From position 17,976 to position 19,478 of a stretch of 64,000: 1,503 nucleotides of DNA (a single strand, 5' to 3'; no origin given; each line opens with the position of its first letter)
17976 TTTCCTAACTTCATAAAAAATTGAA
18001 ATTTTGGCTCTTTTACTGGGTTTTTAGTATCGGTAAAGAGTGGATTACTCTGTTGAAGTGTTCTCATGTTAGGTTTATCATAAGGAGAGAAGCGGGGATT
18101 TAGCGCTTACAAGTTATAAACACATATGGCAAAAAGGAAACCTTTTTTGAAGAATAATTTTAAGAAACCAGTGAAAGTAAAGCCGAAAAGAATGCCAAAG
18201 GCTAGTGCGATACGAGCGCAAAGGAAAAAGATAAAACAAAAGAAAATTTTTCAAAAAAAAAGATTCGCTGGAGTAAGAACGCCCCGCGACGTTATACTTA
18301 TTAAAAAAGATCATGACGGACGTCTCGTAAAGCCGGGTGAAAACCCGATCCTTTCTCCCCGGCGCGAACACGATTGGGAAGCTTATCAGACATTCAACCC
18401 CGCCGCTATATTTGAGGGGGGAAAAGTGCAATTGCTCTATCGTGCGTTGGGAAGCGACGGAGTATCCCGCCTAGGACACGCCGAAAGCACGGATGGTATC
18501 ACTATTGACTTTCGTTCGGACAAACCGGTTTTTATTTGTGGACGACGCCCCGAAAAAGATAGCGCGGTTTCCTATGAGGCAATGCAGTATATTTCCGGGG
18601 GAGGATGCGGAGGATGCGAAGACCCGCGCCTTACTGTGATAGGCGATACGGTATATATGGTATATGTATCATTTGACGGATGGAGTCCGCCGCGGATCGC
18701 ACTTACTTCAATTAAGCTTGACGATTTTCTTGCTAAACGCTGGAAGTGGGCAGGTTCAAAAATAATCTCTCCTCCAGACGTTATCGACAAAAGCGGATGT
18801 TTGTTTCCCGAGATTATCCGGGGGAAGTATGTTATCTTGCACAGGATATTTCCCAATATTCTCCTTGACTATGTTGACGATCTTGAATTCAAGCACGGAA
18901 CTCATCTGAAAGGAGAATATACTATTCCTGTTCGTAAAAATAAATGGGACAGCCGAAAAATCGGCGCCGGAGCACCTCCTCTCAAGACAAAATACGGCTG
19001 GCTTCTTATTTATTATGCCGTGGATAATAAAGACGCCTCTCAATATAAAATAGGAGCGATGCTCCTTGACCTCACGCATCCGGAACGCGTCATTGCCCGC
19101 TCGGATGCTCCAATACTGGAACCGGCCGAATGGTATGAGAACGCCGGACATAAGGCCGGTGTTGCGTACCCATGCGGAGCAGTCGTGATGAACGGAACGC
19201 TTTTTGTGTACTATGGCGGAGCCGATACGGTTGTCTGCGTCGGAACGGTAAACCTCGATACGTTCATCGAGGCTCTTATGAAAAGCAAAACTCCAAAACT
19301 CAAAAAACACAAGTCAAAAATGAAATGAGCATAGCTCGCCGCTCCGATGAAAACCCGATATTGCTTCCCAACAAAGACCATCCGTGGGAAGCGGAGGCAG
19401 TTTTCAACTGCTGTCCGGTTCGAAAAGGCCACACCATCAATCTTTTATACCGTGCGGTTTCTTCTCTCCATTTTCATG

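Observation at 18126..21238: Three GH130-like modules in a row, the first fused to a histone-like polybasic N-terminal tail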

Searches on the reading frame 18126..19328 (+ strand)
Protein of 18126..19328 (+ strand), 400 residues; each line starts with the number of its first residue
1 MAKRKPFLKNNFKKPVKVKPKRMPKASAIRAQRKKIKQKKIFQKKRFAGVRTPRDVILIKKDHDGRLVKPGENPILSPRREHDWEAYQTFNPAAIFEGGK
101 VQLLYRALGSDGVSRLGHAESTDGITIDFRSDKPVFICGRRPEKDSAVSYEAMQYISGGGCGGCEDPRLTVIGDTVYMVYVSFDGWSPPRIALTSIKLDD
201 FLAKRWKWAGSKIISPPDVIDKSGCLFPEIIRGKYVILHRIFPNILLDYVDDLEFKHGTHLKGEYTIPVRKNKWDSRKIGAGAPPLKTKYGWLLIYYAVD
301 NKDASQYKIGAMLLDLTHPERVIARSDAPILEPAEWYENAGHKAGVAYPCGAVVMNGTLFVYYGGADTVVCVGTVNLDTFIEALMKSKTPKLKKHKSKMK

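Call 3: search_protein_families(library=pfam, proteins=[window:18126-19328:+], max_evalue=0.01)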
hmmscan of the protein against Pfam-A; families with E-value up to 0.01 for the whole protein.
window:18126-19328:+ (400 aa): 1 family
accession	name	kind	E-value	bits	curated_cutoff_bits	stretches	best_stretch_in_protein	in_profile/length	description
PF04041.19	Glyco_hydro_130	-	2.3e-46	158.7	26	1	85-382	23-316/320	beta-1,4-mannooligosaccharide phosphorylase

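Call 4: search_protein_families(library=ncbifam, proteins=[window:18126-19328:+], max_evalue=0.01)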
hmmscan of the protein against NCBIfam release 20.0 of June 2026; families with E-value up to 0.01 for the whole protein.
window:18126-19328:+ (400 aa): 3 families
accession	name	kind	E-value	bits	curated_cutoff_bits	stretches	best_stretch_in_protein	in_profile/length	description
NF052550.1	BManbPhaseBMBP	equivalog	8.1e-66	222.4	450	1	71-378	8-292/296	beta-1,2-mannobiose phosphorylase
NF050092.1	BtaManbiosPhlase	equivalog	2.5e-44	151.6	550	1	163-384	138-350/351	BtaManbiosPhlase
NF058598.1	BetMansidBT3780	equivalog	1.5e-33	116.4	550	1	79-375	52-362/366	beta-1,2-mannosidase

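Call 5: search_solved_structures(query=window:18126-19328:+, show_alignments=2)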
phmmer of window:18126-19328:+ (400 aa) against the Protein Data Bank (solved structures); distinct sequences matched with E-value up to 0.001: 18.
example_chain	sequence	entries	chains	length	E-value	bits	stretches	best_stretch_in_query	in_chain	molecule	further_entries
9fj8_A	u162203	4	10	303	1.1e-53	185.4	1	68-376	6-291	1,2-beta-oligomannan phosphorylase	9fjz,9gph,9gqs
7fip_A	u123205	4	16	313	7.2e-51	176.2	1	66-376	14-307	Beta-1,2-mannobiose phosphorylase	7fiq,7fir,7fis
5b0p_A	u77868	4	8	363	3.3e-28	101.5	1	163-377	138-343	Lin0857 protein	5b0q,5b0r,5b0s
9erh_A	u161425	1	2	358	1.3e-26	96.3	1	212-380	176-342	Uhgb_MS mannoside synthase from an unknown human gut bacterium in complex with 1,2-beta-ma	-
9erg_A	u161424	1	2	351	1.3e-26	96.2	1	212-379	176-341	Uhgb_MS mannoside synthase from an unknown human gut bacterium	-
9eqq_A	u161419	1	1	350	1.3e-26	96.2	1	212-379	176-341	Uhgb_MS mannoside synthase from an unknown human gut bacterium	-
1vkd_A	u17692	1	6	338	5e-25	91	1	126-383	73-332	conserved hypothetical protein TM1225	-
4onz_A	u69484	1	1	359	2.5e-22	82.1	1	71-374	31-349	putative glycoside hydrolase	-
3qc2_A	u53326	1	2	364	3.6e-22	81.6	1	82-373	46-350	glycosyl hydrolase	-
3taw_A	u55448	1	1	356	5.2e-22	81.1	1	67-374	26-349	Hypothetical glycoside hydrolase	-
5a7v_B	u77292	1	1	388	2.2e-21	79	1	83-373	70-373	PUTATIVE GLYCOSIDASE PH117-RELATED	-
5a7v_A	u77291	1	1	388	2.3e-21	79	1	83-373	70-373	PUTATIVE GLYCOSIDASE PH117-RELATED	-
5ayd_A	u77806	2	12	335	1.3e-20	76.5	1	119-383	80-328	Beta-1,4-mannooligosaccharide phosphorylase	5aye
4udk_E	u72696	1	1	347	5.8e-20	74.3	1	220-374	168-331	UHGB_MP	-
4udg_A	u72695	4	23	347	5.8e-20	74.3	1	220-374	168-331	UHGB_MP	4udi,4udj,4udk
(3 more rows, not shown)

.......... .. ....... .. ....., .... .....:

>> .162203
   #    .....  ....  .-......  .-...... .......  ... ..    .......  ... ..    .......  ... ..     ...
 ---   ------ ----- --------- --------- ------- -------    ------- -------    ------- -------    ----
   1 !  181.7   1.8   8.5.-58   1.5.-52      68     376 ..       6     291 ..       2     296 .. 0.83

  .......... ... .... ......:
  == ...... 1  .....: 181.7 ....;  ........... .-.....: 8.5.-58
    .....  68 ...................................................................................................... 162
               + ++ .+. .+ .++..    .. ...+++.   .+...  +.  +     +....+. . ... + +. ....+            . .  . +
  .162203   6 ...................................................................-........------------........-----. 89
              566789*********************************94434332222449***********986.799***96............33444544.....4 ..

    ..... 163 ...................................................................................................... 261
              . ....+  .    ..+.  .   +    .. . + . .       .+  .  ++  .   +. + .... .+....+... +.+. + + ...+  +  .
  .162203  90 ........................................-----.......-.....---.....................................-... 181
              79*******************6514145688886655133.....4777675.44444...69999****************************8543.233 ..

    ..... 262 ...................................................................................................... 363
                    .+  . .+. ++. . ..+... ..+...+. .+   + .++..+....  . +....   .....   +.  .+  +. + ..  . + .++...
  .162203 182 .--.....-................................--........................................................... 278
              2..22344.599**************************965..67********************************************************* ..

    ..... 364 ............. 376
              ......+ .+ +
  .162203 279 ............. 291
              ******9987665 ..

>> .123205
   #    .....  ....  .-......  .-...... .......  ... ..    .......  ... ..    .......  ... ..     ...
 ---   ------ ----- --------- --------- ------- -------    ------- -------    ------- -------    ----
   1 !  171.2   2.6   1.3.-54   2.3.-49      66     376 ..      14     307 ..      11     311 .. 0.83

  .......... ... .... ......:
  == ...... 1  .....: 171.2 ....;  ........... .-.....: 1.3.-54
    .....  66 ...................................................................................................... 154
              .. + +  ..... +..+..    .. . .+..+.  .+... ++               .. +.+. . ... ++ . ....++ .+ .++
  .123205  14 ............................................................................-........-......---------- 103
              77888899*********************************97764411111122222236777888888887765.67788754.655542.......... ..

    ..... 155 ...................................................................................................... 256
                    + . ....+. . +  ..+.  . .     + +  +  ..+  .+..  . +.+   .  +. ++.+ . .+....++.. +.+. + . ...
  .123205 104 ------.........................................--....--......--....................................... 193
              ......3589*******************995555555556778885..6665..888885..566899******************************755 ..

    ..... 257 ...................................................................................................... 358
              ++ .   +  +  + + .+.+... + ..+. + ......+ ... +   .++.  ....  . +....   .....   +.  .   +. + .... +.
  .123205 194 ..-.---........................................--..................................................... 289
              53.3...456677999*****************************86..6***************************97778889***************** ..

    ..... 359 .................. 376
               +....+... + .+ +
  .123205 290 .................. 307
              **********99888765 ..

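Call 10: find_homologous_proteins(query=window:18126-19328:+, max_evalue=1e-20)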
Query window:18126-19328:+ (400 aa): 5803 proteins with E <= 1e-20 among 8000 candidates; the best 120 are listed.
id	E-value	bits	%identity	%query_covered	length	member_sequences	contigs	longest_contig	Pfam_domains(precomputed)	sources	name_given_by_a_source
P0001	4.7e-264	893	99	96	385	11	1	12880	PF04041.20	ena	-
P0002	5.3e-163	560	44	82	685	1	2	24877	PF04041.20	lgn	-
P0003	1.2e-152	526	68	80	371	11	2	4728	PF04041.20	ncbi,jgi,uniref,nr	ncbi:glycosidase [bacterium (Candidatus Gribaldobacteria) CG_4_8_14_3_um_filter_42_11]|uniref:Glycos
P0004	4.3e-151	521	69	82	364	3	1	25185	PF04041.20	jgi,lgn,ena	-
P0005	1.7e-148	513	60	100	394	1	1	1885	PF04041.20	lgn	-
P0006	4.0e-148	511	65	82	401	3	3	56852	PF04041.20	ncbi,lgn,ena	-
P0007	3.3e-147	508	65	83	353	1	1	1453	PF04041.20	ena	-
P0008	9.9e-147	507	64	85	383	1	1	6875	PF04041.20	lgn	-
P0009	6.4e-146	504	60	90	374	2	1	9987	PF04041.20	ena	-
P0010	8.3e-146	504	65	82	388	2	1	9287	PF04041.20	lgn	-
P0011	2.0e-145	502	64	83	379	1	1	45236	PF04041.20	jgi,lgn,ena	-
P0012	7.1e-145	501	65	83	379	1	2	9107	PF04041.20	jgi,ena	jgi:predicted GH43/DUF377 family glycosyl hydrolase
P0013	9.8e-145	500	65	82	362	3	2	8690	PF04041.20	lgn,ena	-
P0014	7.8e-143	494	63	84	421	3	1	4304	PF04041.20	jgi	-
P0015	1.0e-142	494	62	82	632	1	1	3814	PF04041.20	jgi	jgi:beta-1,2-mannobiose phosphorylase / 1,2-beta-oligomannan phosphorylase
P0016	2.2e-142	493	59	90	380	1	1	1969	PF04041.20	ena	-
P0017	3.1e-142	492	56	95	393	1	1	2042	PF04041.20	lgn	-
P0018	1.6e-141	490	63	82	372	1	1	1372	PF04041.20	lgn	-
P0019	2.7e-141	489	55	98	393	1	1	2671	PF04041.20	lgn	-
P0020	4.0e-141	488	59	90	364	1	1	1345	PF04041.20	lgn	-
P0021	1.6e-140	486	61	82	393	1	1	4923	PF04041.20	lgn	-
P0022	8.2e-140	484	66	79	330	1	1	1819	PF04041.20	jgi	-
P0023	9.2e-140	484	60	84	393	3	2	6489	PF04041.20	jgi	-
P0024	1.7e-139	483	66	78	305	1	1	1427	PF04041.20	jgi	jgi:predicted GH43/DUF377 family glycosyl hydrolase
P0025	2.3e-139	483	61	80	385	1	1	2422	PF04041.20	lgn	-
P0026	2.4e-139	482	63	82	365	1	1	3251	PF04041.20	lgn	-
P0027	5.6e-139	481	62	82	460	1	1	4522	PF04041.20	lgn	-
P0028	7.8e-139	481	63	83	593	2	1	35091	PF04041.20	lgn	-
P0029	9.1e-139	481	61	82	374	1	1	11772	PF04041.20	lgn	-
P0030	2.4e-138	479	59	83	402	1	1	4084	PF04041.20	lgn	-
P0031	4.9e-137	475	56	93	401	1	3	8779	PF04041.20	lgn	-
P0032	6.5e-137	474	42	84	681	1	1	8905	PF04041.20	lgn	-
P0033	9.6e-136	471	59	82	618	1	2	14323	PF04041.20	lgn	-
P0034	2.1e-135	469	57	88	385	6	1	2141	PF04041.20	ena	-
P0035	4.3e-135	468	61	83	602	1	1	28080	PF04041.20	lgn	-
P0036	5.8e-135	468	53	90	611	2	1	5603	PF04041.20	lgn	-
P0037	1.5e-134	467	49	80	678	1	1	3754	PF04041.20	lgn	-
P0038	2.2e-134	466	63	81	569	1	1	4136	PF04041.20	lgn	-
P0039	2.6e-134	466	61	77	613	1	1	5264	PF04041.20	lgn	-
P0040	3.3e-134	466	50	80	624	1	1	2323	PF04041.20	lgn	-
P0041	1.3e-133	464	58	83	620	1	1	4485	PF04041.20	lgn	-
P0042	1.6e-133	463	59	81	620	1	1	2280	PF04041.20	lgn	-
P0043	2.1e-133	463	62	82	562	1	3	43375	PF04041.20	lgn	-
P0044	2.5e-133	463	60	80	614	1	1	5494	PF22847.3,PF04041.20,PF04616.21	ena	-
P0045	3.7e-133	462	60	81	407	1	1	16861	PF04041.20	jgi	jgi:predicted GH43/DUF377 family glycosyl hydrolase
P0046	3.8e-133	462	50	80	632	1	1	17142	PF04041.20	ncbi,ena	-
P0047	4.4e-133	462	58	81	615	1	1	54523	PF04041.20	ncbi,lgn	-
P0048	1.4e-132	460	62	82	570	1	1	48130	PF04041.20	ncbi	-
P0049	1.5e-132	460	61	84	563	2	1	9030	PF04041.20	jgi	-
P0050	1.5e-132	460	47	82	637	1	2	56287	PF04041.20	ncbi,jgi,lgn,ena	-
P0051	1.6e-132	460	63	81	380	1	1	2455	PF04041.20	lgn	-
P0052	1.8e-132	460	59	80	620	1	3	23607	PF04041.20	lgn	-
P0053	1.9e-132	460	49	82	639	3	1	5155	PF04041.20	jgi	-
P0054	1.9e-132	460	59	82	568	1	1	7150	PF04041.20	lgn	-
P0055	6.9e-132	458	61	82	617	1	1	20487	PF04041.20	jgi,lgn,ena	-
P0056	7.1e-132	458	57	82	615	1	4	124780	PF22847.3,PF04041.20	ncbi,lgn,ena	-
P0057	8.7e-132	458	47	81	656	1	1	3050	PF04041.20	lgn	-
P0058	1.0e-131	457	59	85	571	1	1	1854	PF04041.20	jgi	jgi:predicted GH43/DUF377 family glycosyl hydrolase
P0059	1.1e-131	457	42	82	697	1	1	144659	PF04041.20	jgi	jgi:predicted GH43/DUF377 family glycosyl hydrolase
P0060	1.3e-131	457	61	82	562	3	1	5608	PF04041.20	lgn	-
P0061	1.7e-131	457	62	85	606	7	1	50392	PF04041.20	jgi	-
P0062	2.0e-131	456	45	83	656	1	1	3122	PF04041.20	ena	-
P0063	2.2e-131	456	59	82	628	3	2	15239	PF04041.20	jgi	-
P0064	2.2e-131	456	47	80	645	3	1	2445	PF04041.20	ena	-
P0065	2.5e-131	456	62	81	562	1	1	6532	PF04041.20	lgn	-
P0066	2.7e-131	456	59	85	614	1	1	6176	PF04041.20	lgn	-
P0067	2.9e-131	456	53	93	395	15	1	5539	PF04041.20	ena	-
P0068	3.2e-131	456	52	78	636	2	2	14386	PF04041.20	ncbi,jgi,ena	-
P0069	3.5e-131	456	58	81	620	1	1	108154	PF04041.20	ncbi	-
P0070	3.6e-131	456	59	82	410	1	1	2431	PF04041.20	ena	-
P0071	3.7e-131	455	60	81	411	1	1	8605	PF04041.20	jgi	jgi:beta-1,2-mannobiose phosphorylase / 1,2-beta-oligomannan phosphorylase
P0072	4.9e-131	455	56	89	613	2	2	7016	PF04041.20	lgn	-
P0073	5.8e-131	455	47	81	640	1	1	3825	PF04041.20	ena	-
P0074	5.8e-131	455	60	84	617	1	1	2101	PF04041.20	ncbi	-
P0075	7.4e-131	455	56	89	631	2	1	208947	PF04041.20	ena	-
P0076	8.8e-131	454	58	85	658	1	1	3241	PF04041.20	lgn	-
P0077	1.0e-130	454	60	85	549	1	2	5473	PF04041.20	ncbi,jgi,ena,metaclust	metaclust:\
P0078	1.0e-130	454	57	82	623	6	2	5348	PF04041.20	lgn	-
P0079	1.1e-130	454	47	83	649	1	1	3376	PF04041.20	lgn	-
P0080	1.4e-130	454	61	80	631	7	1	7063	PF04041.20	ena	-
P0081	1.6e-130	453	62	80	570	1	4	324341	PF04041.20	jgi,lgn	jgi:predicted GH43/DUF377 family glycosyl hydrolase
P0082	1.7e-130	453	60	85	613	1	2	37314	PF04041.20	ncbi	-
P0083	1.7e-130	453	62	80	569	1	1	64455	PF04041.20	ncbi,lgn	-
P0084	1.7e-130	453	59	82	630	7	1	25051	PF04041.20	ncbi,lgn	-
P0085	2.1e-130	453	55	82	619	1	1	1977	PF04041.20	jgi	jgi:predicted GH43/DUF377 family glycosyl hydrolase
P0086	2.1e-130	453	48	80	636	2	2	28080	PF00251.27,PF04041.20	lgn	-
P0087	2.4e-130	453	55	86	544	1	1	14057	PF04041.20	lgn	-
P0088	2.9e-130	453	47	81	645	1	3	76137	PF04041.20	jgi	jgi:predicted GH43/DUF377 family glycosyl hydrolase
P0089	3.3e-130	452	55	82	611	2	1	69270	PF04041.20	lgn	-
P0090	4.8e-130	452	51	80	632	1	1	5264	PF04041.20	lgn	-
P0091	5.6e-130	452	60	80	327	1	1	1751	PF04041.20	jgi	jgi:predicted GH43/DUF377 family glycosyl hydrolase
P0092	6.4e-130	451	61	83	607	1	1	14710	PF22847.3,PF04041.20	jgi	-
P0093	7.1e-130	451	47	84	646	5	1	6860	PF04041.20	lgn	-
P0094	7.1e-130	451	60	81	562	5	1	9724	PF04041.20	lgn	-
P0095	8.4e-130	451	60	84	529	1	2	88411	PF04041.20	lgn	-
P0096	8.5e-130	451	59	82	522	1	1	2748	PF04041.20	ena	-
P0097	8.6e-130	451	61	82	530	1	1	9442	PF04041.20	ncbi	-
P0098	9.0e-130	451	61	83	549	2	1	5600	PF04041.20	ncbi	ncbi:MAG: hypothetical protein ABH867_00975 [Patescibacteria group bacterium]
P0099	9.2e-130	451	57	82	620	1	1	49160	PF04041.20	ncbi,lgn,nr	ncbi:MAG: hypothetical protein Q7K55_06650 [Candidatus Levybacteria bacterium]|nr:hypothetical prote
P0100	1.0e-129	451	48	81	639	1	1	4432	PF04041.20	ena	-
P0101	1.1e-129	451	57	82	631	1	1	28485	PF04041.20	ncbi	ncbi:hypothetical protein BH09PAT2_BH09PAT2_00090 [soil metagenome]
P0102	1.2e-129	451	59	82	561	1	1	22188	PF04041.20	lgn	-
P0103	1.7e-129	450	59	84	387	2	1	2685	PF04041.20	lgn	-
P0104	1.9e-129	450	56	82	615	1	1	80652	PF04041.20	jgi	jgi:predicted GH43/DUF377 family glycosyl hydrolase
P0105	2.0e-129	450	58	82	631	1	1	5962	PF04041.20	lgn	-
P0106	2.1e-129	450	61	81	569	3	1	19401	PF04041.20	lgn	-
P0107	2.2e-129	450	61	81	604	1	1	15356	PF04041.20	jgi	jgi:predicted GH43/DUF377 family glycosyl hydrolase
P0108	2.3e-129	450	57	82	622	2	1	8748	PF04041.20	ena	-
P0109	2.3e-129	450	58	82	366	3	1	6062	PF04041.20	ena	-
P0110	2.9e-129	449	58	83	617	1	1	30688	PF00251.27,PF04041.20,PF04616.21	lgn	-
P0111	3.1e-129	449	58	82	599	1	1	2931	PF04041.20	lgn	-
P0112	3.1e-129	449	44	80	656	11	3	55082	PF04041.20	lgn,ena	-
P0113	3.3e-129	449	60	82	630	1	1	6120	PF04041.20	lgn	-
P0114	4.0e-129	449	58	83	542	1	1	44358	PF04041.20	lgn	-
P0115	4.1e-129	449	60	82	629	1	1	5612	PF04041.20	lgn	-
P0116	4.9e-129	449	58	79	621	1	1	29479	PF04041.20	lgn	-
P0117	5.2e-129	448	59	84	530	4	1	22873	PF04041.20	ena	-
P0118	5.6e-129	448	47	79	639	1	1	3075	PF04041.20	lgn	-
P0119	5.8e-129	448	59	83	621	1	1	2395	PF04041.20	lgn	-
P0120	6.0e-129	448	48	80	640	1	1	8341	PF04041.20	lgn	-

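Call 11: find_encoding_contigs(protein=window:18126-19328:+, flank=6000, max_places=6)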
Protein window:18126-19328:+ (400 aa): no gene with exactly this product is on record in the collection.

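Call 28: find_encoding_contigs(protein=P0006, flank=8000, max_places=3)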
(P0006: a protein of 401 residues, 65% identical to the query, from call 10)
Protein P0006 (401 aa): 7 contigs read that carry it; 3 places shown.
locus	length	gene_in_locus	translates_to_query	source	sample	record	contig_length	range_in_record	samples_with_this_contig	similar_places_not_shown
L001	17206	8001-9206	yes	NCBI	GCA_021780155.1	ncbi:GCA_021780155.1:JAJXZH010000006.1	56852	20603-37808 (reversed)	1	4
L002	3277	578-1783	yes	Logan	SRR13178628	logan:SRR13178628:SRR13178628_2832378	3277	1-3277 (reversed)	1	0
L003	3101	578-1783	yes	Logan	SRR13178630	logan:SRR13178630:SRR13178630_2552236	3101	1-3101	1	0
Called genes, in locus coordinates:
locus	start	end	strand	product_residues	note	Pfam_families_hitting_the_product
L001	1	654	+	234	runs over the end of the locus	-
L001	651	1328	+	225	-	PF01746:tRNA_m1G_MT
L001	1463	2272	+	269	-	PF00318:Ribosomal_S2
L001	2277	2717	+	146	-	PF00889:EF_TS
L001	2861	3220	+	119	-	-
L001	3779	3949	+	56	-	PF00471:Ribosomal_L33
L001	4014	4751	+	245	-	-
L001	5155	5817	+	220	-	PF01135:PCMT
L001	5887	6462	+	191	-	-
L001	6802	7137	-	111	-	-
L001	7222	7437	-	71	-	-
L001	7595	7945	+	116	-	PF01050:MannoseP_isomer, PF07883:Cupin_2 (weak)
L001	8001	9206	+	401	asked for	PF04041:Glyco_hydro_130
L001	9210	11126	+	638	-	PF04041:Glyco_hydro_130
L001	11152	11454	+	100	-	PF00581:Rhodanese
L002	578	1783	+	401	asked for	PF04041:Glyco_hydro_130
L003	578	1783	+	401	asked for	PF04041:Glyco_hydro_130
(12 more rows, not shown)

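Call 29: find_encoding_contigs(protein=P0004, flank=8000, max_places=2)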
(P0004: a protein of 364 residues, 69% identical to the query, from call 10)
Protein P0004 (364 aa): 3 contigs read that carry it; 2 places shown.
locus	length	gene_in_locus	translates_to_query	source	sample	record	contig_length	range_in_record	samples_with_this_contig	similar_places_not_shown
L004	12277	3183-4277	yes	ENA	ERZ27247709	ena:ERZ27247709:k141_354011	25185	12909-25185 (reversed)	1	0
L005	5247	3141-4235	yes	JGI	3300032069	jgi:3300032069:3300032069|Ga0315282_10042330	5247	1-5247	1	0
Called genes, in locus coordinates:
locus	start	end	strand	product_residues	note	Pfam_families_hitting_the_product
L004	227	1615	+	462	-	PF02347:GDC-P, PF00266:Aminotran_5 (weak)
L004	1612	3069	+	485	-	PF02347:GDC-P, PF00266:Aminotran_5, PF21478:GcvP2_C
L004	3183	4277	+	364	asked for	PF04041:Glyco_hydro_130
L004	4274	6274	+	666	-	PF04041:Glyco_hydro_130, PF04616:Glyco_hydro_43 (faint), PF04041:Glyco_hydro_130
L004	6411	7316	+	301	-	PF00561:Abhydrolase_1, PF12146:Hydrolase_4, PF12695:Abhydrolase_5 (weak), PF12697:Abhydrolase_6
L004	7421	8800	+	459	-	PF00890:FAD_binding_2 (faint), PF01266:DAO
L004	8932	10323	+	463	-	PF03009:GDPD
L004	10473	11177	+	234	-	PF03483:B3_4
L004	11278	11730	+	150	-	-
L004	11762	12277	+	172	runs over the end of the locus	PF03703:bPH_2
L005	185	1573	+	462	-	PF02347:GDC-P, PF00266:Aminotran_5 (weak)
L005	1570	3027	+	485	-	PF02347:GDC-P, PF00266:Aminotran_5, PF21478:GcvP2_C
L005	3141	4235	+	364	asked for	PF04041:Glyco_hydro_130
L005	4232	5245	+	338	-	?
